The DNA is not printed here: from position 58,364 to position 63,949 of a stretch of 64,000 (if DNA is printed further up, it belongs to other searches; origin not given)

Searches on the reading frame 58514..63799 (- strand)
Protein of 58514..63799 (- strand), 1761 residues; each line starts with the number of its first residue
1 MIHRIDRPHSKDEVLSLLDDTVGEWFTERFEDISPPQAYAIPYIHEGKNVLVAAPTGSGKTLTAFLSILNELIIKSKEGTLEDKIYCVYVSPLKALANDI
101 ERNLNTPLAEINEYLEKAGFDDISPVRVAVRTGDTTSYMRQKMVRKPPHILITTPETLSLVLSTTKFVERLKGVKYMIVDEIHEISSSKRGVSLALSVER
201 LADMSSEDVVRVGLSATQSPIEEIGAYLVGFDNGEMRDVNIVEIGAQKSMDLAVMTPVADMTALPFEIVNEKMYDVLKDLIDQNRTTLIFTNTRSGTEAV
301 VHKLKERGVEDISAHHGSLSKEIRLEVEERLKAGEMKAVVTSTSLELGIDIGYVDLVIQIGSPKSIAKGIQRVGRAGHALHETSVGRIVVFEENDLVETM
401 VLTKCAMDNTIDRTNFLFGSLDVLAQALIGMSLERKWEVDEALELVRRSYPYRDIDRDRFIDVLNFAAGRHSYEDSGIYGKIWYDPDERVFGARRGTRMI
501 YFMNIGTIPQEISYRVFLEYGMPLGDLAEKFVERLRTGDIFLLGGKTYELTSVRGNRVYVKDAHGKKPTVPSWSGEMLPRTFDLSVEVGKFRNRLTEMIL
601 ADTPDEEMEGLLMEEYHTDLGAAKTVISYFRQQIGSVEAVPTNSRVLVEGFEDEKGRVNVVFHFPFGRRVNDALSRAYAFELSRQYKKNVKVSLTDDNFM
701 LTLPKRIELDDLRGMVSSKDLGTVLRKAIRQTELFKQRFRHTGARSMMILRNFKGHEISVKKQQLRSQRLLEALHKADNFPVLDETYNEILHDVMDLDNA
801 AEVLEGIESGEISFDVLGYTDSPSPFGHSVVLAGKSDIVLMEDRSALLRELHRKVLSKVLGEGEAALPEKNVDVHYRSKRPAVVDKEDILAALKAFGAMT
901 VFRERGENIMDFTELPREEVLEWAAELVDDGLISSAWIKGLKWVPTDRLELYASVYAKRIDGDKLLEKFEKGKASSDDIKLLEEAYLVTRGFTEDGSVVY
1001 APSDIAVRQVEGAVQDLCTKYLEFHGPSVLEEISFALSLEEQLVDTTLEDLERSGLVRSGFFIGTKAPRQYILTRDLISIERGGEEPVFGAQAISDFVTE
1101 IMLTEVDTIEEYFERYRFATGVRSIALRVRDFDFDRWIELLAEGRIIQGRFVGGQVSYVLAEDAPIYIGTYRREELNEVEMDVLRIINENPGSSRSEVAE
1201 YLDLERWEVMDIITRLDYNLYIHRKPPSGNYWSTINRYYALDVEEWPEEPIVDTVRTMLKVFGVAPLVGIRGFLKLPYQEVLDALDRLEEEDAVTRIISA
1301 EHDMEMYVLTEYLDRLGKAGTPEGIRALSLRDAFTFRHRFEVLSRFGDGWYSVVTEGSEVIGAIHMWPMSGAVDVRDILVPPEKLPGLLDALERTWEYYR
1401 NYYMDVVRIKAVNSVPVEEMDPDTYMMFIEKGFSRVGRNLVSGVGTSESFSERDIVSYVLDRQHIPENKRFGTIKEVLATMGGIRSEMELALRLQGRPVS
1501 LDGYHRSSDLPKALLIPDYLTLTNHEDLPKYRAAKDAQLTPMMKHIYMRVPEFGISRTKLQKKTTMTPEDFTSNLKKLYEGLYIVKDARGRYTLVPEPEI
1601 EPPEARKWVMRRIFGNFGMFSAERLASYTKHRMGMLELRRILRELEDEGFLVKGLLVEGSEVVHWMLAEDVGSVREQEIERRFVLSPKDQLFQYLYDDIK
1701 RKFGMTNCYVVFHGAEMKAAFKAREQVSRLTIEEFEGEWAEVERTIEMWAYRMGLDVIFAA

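Call 19: search_protein_families(library=pfam, proteins=[window:58514-63799:-])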
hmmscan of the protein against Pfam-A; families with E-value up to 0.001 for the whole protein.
window:58514-63799:- (1761 aa): 10 families
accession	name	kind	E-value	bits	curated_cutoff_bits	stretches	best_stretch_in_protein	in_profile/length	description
PF08494.16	DEAD_assoc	-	3e-58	197.3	23.5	1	640-827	1-191/191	DEAD/H associated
PF19306.5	WH_Lhr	-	7.7e-35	120.2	27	1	408-569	5-167/168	Large helicase-related protein, winged helix domain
PF00270.35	DEAD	-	7.7e-34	117.3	26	1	35-222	2-165/167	DEAD/DEAH box helicase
PF00271.37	Helicase_C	-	1.7e-19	70.5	23.5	1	274-378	3-108/110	Helicase conserved C-terminal domain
PF06224.18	AlkZ-like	-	8.1e-13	49.1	25.9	1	1174-1338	83-255/329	DNA glycosylase AlkZ-like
PF04851.21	ResIII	-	9e-09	35.9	22.5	1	45-217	21-161/164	Type III restriction enzyme, res subunit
PF01978.25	TrmB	-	5.9e-05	23.3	25.6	0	1176-1242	6-66/68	Sugar-specific transcriptional regulator TrmB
PF23234.1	WH4_Lhr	-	0.00021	21.3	27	0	1630-1678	31-79/87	Large helicase-related protein, winged-helix domain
PF01047.28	MarR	-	0.00032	21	24.6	0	1176-1227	1-52/59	MarR family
PF00176.29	SNF2-rel_dom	-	0.00091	18.8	24.9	0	48-194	18-146/290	SNF2-related domain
